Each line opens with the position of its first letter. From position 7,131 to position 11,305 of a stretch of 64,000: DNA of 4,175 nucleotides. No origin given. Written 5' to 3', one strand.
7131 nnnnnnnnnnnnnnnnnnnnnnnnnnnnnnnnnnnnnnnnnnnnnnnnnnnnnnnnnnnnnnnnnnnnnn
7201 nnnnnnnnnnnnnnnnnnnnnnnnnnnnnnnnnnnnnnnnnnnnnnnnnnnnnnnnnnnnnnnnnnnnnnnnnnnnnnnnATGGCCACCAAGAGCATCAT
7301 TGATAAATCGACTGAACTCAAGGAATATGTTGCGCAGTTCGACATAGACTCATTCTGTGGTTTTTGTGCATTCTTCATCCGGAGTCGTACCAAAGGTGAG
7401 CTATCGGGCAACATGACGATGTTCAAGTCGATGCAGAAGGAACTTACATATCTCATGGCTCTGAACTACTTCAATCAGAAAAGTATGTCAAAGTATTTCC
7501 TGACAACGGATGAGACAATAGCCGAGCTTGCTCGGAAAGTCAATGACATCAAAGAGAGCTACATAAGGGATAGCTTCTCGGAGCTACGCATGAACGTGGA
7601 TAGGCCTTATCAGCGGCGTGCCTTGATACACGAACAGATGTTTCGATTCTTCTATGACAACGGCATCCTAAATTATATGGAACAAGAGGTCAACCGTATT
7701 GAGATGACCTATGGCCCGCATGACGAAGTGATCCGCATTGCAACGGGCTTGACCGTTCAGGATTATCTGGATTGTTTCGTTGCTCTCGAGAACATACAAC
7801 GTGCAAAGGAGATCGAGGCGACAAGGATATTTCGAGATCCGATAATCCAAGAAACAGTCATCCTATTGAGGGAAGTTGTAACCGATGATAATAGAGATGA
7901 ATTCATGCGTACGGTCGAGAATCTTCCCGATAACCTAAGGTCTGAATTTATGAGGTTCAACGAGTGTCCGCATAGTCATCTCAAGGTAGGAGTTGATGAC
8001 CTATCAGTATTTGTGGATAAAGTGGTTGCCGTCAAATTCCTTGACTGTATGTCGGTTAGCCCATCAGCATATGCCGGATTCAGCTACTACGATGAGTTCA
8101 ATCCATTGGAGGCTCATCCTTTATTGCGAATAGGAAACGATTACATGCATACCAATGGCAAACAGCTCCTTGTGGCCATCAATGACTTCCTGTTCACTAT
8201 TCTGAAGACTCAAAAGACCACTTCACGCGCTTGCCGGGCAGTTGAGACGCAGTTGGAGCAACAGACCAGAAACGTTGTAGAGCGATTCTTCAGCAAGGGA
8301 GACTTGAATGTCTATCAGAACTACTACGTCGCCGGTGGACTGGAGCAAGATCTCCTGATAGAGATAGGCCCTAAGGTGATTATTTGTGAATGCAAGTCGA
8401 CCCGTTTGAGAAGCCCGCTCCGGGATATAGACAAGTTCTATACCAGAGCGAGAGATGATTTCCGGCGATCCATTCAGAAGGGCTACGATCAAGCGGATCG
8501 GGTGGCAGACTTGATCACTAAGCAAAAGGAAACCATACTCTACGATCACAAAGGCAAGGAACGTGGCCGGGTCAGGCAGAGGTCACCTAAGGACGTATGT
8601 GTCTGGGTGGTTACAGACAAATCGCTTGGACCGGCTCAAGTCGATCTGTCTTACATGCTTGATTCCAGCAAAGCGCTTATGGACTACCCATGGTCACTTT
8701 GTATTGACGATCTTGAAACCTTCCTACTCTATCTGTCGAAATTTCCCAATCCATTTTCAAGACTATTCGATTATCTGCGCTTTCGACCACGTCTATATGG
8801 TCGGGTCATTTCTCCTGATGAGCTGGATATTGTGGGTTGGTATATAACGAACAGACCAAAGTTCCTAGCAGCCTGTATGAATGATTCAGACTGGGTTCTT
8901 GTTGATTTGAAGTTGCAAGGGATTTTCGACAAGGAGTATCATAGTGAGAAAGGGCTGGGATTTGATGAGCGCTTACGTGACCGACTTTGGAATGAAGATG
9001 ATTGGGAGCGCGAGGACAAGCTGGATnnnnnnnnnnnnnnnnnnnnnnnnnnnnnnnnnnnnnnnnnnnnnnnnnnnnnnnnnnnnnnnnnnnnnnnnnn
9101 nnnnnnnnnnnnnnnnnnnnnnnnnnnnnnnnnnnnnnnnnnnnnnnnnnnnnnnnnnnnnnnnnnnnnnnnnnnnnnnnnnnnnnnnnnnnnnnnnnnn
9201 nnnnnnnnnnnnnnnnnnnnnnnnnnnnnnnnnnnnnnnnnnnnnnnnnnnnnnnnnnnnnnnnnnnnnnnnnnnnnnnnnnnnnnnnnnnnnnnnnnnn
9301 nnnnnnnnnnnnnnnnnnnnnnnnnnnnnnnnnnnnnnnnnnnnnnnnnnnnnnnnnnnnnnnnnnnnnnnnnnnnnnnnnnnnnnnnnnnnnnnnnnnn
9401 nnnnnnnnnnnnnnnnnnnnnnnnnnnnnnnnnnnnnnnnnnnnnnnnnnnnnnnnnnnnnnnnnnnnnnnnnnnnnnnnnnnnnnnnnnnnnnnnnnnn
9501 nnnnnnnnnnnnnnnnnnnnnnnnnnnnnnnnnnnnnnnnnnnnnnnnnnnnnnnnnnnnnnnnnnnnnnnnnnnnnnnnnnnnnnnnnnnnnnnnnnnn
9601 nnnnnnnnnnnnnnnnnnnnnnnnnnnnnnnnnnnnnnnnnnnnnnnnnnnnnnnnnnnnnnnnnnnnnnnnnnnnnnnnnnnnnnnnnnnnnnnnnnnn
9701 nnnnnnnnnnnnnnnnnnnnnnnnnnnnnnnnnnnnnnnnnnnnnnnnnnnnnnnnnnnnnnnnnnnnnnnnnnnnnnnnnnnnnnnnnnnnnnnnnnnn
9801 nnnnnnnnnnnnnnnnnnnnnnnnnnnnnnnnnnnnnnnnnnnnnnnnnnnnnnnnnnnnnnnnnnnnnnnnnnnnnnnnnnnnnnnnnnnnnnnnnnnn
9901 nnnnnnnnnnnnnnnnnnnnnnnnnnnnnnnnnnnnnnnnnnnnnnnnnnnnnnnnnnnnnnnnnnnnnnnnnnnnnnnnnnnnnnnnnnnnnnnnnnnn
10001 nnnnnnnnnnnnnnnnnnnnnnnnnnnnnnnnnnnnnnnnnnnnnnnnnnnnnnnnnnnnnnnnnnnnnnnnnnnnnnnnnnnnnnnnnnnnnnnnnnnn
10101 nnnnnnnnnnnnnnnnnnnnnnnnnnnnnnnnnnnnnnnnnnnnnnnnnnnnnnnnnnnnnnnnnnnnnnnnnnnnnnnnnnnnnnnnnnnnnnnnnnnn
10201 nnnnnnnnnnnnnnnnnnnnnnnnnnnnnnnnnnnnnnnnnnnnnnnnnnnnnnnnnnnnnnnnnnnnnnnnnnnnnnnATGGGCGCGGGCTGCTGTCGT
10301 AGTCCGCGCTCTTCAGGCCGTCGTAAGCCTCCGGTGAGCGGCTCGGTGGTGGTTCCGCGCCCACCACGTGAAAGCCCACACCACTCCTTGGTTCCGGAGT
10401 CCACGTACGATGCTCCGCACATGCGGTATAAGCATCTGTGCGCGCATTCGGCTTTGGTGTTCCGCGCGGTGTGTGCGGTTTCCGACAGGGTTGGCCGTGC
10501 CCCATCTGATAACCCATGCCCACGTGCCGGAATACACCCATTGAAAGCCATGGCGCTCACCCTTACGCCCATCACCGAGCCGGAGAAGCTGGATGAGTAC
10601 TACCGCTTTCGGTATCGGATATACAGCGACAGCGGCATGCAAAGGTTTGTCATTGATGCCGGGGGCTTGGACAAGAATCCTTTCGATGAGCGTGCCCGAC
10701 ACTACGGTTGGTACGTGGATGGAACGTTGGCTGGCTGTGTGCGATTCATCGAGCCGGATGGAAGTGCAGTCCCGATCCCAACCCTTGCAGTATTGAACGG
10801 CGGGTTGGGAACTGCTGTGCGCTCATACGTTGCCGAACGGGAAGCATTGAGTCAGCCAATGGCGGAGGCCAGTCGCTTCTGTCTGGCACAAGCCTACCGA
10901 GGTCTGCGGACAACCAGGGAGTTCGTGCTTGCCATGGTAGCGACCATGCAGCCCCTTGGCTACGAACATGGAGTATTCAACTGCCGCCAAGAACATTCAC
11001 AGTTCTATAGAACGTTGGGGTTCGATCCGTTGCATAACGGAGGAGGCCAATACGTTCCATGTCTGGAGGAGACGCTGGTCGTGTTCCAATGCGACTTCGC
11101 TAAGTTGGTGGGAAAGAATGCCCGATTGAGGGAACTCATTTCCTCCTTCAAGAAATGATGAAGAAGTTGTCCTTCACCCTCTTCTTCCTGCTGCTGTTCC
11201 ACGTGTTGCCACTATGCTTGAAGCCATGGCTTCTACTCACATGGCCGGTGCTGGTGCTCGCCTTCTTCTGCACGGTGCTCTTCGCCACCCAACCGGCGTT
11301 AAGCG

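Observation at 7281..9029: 582-aa orphan protein with PD-(D/E)xK-like motif and no NTPase motif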

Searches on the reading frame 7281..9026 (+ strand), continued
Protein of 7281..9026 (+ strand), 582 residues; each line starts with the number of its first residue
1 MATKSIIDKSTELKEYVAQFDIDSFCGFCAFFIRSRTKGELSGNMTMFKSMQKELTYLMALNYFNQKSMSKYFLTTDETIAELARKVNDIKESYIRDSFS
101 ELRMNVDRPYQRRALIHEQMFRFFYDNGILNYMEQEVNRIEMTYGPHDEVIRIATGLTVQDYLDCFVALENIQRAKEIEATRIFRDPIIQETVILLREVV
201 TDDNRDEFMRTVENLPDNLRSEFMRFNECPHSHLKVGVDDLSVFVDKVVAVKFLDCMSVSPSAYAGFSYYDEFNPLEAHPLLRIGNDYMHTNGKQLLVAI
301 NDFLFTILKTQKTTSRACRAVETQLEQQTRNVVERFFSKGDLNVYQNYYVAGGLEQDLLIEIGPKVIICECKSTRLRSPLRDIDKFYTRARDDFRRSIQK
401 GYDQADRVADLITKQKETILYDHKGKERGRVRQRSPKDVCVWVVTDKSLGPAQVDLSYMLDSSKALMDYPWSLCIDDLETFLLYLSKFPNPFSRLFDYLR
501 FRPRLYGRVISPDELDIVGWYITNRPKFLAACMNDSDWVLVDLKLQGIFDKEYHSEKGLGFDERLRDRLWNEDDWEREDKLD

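Call 80: search_protein_families(library=padloc, proteins=[L018:9726-12944:+, L064:13-3225:+, L058:6538-10491:+, L080:1310-5170:+, L023:1282-4323:+, L045:5334-7871:+, L026:6435-7931:+, L022:6117-7847:+, L079:9708-12947:-, L080:6424-7998:+], max_evalue=0.00001)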
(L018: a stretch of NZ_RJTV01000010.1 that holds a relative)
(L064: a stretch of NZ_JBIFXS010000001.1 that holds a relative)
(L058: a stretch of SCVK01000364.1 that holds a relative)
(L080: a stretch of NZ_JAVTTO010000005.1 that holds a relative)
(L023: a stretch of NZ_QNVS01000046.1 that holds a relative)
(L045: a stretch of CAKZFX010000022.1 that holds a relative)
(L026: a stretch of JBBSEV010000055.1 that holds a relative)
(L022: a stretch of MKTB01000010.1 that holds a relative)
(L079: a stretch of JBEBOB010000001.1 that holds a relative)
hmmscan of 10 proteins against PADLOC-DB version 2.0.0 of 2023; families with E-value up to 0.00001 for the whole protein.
L018:9726-12944:+ (1073 aa): 16 families
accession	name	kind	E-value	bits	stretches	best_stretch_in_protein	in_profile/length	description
PDLC02843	DpdE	-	4.7e-22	75.7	2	253-427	164-335/1091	DpdE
PDLC02621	DrmD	-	1.6e-19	67.7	1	346-813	250-687/1040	DrmD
PDLC02623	DrmD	-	1e-18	64.5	1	638-762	508-633/1040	DrmD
PDLC02500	BrxHI|BrxHII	-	8.4e-17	59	1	652-757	478-578/933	BrxHI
PDLC02619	DrmD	-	3.8e-16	56.4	2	706-759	487-540/872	DrmD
PDLC00659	HmaA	-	2.4e-14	50.2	1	629-763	494-619/1176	SNF2 helicase / DEAD-box helicase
PDLC02572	DrmA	-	4e-14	49.5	1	653-767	519-636/1043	DrmA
PDLC02632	DrmD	-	5.5e-13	46.3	1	647-765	516-637/662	DrmD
PDLC02624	DrmD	-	1.2e-10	38.6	1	654-769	364-482/652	DrmD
PDLC02193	PLD_Helicase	-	5.2e-10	36.1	0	710-817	755-859/905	-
PDLC02625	DrmD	-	9.2e-09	32.4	1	652-759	266-377/792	DrmD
PDLC02841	DpdE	-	2.4e-08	30.2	0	716-753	590-627/1037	DpdE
PDLC02629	DrmD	-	7.9e-08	29.2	1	686-769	18-102/508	DrmD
PDLC01252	Cas3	-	5e-06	24.2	0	632-770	184-306/324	CAS-I; effector_G3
PDLC02849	DpdE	-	9.8e-06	22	0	245-454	401-616/857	DpdE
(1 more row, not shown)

L064:13-3225:+ (1071 aa): 8 families
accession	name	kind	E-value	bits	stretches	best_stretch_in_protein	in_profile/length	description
PDLC03042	REase_I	-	9.6e-194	643.9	2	166-1069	216-1166/1170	Type I restriction enzyme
PDLC03047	REase_I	-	2e-47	159.6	1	4-762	9-707/1107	Type I restriction enzyme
PDLC03049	REase_I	-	2.7e-44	149.3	1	187-783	8-549/807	Type I restriction enzyme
PDLC04472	PDC-M16A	-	1.5e-25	87.7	1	3-184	4-191/930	-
PDLC02707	PbeA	-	1.3e-18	65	1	352-778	234-635/672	PbeA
PDLC03658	mREase_IV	-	2.2e-11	40.2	1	705-769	492-554/953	Type IV methyl-directed restriction enzyme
PDLC03659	mREase_IV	-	3.6e-11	39.7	0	394-509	241-347/945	Type IV methyl-directed restriction enzyme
PDLC02704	PbeA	-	6.1e-09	32.9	1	359-777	243-648/682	PbeA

L058:6538-10491:+ (1318 aa): 2 families
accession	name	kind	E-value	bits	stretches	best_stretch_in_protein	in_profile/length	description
PDLC03848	LmuA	-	4.5e-09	35.1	1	42-241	14-236/373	-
PDLC00153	HamA1|HamA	-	4.9e-06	23.6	0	36-111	7-78/541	DUF1837 domain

L080:1310-5170:+ (1287 aa): 100 families (the best 25 are shown)
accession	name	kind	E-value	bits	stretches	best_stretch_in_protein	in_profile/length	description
PDLC03624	REase_MTase_IIG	-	1.7e-263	875.5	1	3-1287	2-1270/1271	Type IIG restriction enzyme-methyltransferase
PDLC03615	REase_MTase_IIG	-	6.6e-140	465.8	1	6-929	5-897/953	Type IIG restriction enzyme-methyltransferase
PDLC03066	Specificity_I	-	1.2e-66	223.4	1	1095-1284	15-208/441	Type I specificity subunit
PDLC03195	Specificity_I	-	1.1e-47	160.9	1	1099-1271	47-218/512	Type I specificity subunit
PDLC03099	Specificity_I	-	7.4e-43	145.2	2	921-1084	3-159/405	Type I specificity subunit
PDLC03196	Specificity_I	-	2.3e-42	143.1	2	917-1067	81-257/792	Type I specificity subunit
PDLC03089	Specificity_I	-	7.5e-38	128.8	1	1098-1266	8-174/446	Type I specificity subunit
PDLC03188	Specificity_I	-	1.5e-37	127.6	1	917-1070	257-409/458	Type I specificity subunit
PDLC03073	Specificity_I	-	6.5e-33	112.5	2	936-1087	264-410/437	Type I specificity subunit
PDLC03086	Specificity_I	-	6.8e-33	112.3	1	1106-1273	21-186/458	Type I specificity subunit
PDLC03079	Specificity_I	-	3.8e-32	110.1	2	1097-1284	250-441/470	Type I specificity subunit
PDLC03100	Specificity_I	-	7.5e-32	109.2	2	1095-1284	196-386/392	Type I specificity subunit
PDLC03072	Specificity_I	-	9.4e-32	108.6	2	1099-1270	241-413/448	Type I specificity subunit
PDLC03162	Specificity_I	-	5.1e-30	102.6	1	1097-1272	10-179/431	Type I specificity subunit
PDLC03165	Specificity_I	-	7.4e-30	102.7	2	1099-1284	25-208/411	Type I specificity subunit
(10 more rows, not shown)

L023:1282-4323:+ (1014 aa): 17 families
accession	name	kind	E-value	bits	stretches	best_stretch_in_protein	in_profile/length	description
PDLC04556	PDC-M27C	-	1.7e-59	200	2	24-512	36-459/892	-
PDLC04554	PDC-M27C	-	1e-53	181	2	43-498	53-453/1217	-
PDLC04555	PDC-M27C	-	9.3e-24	82.1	1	856-960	486-585/656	-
PDLC03830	ZacC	-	1e-21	75.3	1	867-929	845-907/1019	-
PDLC02621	DrmD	-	6.2e-20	69.1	1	879-921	581-623/1040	DrmD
PDLC02623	DrmD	-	4.7e-16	55.7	1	864-927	567-629/1040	DrmD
PDLC02572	DrmA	-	1.8e-15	54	1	855-921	554-621/1043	DrmA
PDLC02500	BrxHI|BrxHII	-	5.3e-13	46.4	1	877-922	530-574/933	BrxHI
PDLC02840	DpdE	-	2e-12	44.3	1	23-99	159-228/1091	DpdE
PDLC02632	DrmD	-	2.4e-12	44.2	1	858-920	560-623/662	DrmD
PDLC02504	BrxHI|BrxHII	-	6.7e-12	42.2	1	857-921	518-581/971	BrxHII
PDLC02633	DrmD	-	6.3e-11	39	1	878-921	585-628/839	DrmD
PDLC02843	DpdE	-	8.4e-11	38.5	0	49-98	180-225/1091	DpdE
PDLC02629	DrmD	-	4.1e-08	30.1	1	855-921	18-85/508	DrmD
PDLC02624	DrmD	-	2.6e-07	27.6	1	859-921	402-465/652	DrmD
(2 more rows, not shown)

L045:5334-7871:+ (846 aa): 26 families (the best 25 are shown)
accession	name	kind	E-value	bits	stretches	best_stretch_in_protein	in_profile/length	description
PDLC00186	HamB1|HamB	-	8.3e-288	955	1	10-843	12-861/864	DEAD-box helicase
PDLC00200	HamB2|HamB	-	1.4e-252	838.5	1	8-843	11-860/865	DEAD-box helicase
PDLC00187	HamB1|HamB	-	1e-209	696.9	1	11-839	16-845/851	DEAD-box helicase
PDLC00199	HamB2|HamB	-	6.2e-148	492.3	1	39-840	36-840/841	DEAD-box helicase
PDLC00176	HamB1|HamB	-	4.9e-146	486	1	14-840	18-845/845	DEAD-box helicase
PDLC00185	HamB1|HamB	-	1.2e-104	348.9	1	12-826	14-856/871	DEAD-box helicase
PDLC00190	HamB1|HamB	-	6.8e-97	323.9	1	36-812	42-832/866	DEAD-box helicase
PDLC00181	HamB1|HamB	-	8.5e-81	270.1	1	137-838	135-831/836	DEAD-box helicase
PDLC00177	HamB1|HamB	-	4.9e-59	198.3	2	383-823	387-822/841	DEAD-box helicase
PDLC00184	HamB1|HamB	-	2.2e-56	189.4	3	374-527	320-473/738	DEAD-box helicase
PDLC00180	HamB1|HamB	-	7.4e-54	181.4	1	134-832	93-698/709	DEAD-box helicase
PDLC00201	HamB2|HamB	-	1.5e-45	153.8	1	136-527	98-441/721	DEAD-box helicase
PDLC00194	HamB1|HamB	-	1e-42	144.1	2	413-530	534-656/995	DEAD-box helicase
PDLC04531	PDC-M23B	-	9.8e-39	131.1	1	159-523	316-710/1060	-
PDLC00191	HamB1|HamB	-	4.2e-38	129.1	1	137-527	97-487/767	DEAD-box helicase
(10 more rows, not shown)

L026:6435-7931:+ (499 aa): 0 families

L022:6117-7847:+ (577 aa): 3 families
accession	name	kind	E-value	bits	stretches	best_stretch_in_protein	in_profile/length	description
PDLC04774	PDC-M68B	-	2.8e-88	295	1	3-571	2-580/581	-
PDLC03859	LmuB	-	4.9e-11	40.5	1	44-437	33-487/611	-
PDLC03860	LmuB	-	3.2e-07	27.3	0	44-270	35-269/565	-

L079:9708-12947:- (1079 aa): 0 families

L080:6424-7998:+ (525 aa): 0 families

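Call 82: search_protein_families(library=padloc, proteins=[P0088, P0095, P0124, P0143, P0010, P0050, P0080], max_evalue=0.01)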
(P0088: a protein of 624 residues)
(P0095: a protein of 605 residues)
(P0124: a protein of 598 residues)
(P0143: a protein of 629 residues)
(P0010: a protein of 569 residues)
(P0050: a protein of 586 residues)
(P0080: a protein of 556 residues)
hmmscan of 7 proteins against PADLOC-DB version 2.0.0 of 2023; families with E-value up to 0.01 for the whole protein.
P0088 (624 aa): 3 families
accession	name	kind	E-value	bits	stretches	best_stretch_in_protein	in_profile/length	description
PDLC00833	E1-E2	-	4.7e-05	21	1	597-622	167-192/222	E1-E2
PDLC04917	PDC-S12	-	6.9e-05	20.8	1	597-620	193-216/218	-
PDLC00865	E2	-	0.0019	15.6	1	597-623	165-191/219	E2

P0095 (605 aa): 3 families
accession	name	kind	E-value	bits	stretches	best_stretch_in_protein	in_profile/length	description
PDLC04917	PDC-S12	-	1.1e-08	33.2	1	569-603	182-217/218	-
PDLC00872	E2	-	5.8e-05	20.7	1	577-604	161-188/216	E2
PDLC00861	E2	-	0.0079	13.7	0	560-604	151-196/232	E2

P0124 (598 aa): 4 families
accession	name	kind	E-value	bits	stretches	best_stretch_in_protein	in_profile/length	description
PDLC04917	PDC-S12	-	8.2e-06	23.8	1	570-590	196-216/218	-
PDLC00833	E1-E2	-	0.00021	18.8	1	570-592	170-192/222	E1-E2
PDLC00872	E2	-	0.003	15.1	1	569-591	165-187/216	E2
PDLC00865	E2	-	0.0034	14.8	1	573-593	171-191/219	E2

P0143 (629 aa): 4 families
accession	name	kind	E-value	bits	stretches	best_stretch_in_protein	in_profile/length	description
PDLC04917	PDC-S12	-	3.4e-07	28.4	1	592-627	185-216/218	-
PDLC00833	E1-E2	-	2.7e-05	21.7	1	579-627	145-190/222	E1-E2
PDLC00872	E2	-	0.00015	19.3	1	602-627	161-186/216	E2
PDLC00865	E2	-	0.00018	19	1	600-628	161-189/219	E2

P0010 (569 aa): 0 families

P0050 (586 aa): 0 families

P0080 (556 aa): 2 families
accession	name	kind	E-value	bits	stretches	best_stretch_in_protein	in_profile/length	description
PDLC01619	Csx1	-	0.00041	17.6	1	322-375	227-279/330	CAS-III; associated_signaling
PDLC01880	CARF4--CARF_PDDEXK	-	0.0015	15.9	1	336-374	257-296/364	-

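Call 84: find_related_loci(query=A1, collection=viral_contigs, flank=6000)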
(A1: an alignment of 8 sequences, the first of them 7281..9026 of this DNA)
Query A1 (582 aa) in viral_contigs; peptide patterns used: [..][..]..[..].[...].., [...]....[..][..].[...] (x = any residue, [..] = any of these).
63 stretches matched a pattern, but none encodes a relative of the query by tblastn (E <= 1e-3).

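Call 91: find_encoding_contigs(protein=P0004, flank=8000, max_places=3)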
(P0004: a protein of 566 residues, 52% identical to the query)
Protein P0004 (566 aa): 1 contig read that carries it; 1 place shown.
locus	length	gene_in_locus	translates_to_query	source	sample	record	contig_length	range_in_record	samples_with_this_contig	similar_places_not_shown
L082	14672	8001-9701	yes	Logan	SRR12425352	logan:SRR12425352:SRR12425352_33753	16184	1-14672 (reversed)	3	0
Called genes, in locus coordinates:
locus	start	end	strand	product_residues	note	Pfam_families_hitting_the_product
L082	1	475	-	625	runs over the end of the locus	-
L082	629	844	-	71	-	-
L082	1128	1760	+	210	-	-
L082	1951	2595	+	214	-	-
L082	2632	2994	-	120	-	-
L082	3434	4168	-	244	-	-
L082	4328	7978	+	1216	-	PF20464:MmeI_N, PF20465:MmeI_hel, PF20473:MmeI_Mtase, PF07669:Eco57I, PF20466:MmeI_TRD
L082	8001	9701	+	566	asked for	-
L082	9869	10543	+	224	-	PF25024:EGF_TEN, PF07974:EGF_2 (faint), PF23106:EGF_Teneurin (faint), PF12661:hEGF (faint), PF18720:EGF_Tenascin (faint)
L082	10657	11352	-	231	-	-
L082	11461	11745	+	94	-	-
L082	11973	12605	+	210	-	PF13489:Methyltransf_23, PF13847:Methyltransf_31, PF08241:Methyltransf_11, PF08242:Methyltransf_12, PF13649:Methyltransf_25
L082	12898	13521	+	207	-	-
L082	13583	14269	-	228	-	PF04239:DUF421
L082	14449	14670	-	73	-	?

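Call 104: search_solved_structures(query=A3, max_evalue=10, show_alignments=0)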
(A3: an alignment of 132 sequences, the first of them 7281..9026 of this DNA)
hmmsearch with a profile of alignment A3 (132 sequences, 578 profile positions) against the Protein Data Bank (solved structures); distinct sequences matched with E-value up to 10: 3.
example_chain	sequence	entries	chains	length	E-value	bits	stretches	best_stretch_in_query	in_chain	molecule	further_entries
9cte_A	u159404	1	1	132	0.21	13.4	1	145-236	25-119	De novo protein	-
1xmx_A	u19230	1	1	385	0.93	11.3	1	336-375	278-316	hypothetical protein VC1899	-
5cwg_A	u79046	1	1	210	6.5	8.5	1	153-240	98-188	Designed helical repeat protein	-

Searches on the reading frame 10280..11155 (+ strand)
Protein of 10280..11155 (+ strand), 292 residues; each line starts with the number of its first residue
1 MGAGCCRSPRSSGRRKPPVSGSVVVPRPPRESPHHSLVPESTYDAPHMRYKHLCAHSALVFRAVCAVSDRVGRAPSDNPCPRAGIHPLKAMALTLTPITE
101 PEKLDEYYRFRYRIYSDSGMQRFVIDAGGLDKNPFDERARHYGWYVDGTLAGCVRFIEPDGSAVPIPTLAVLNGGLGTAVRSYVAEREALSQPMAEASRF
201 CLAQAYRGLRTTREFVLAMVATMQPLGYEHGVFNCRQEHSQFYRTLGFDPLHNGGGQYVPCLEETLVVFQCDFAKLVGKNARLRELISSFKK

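Call 7: search_protein_families(library=pfam, proteins=[window:10280-11155:+], max_evalue=0.01)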
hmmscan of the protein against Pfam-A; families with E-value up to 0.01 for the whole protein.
window:10280-11155:+ (292 aa): 2 families
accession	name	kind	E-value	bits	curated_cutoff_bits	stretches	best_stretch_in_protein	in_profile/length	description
PF21926.2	FeeM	-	2.1e-07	31.3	27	1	107-252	2-140/158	N-acyl amino acid synthase FeeM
PF13444.12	Acetyltransf_5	-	2.2e-07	31.9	22.4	1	110-212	1-97/102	Acetyltransferase (GNAT) domain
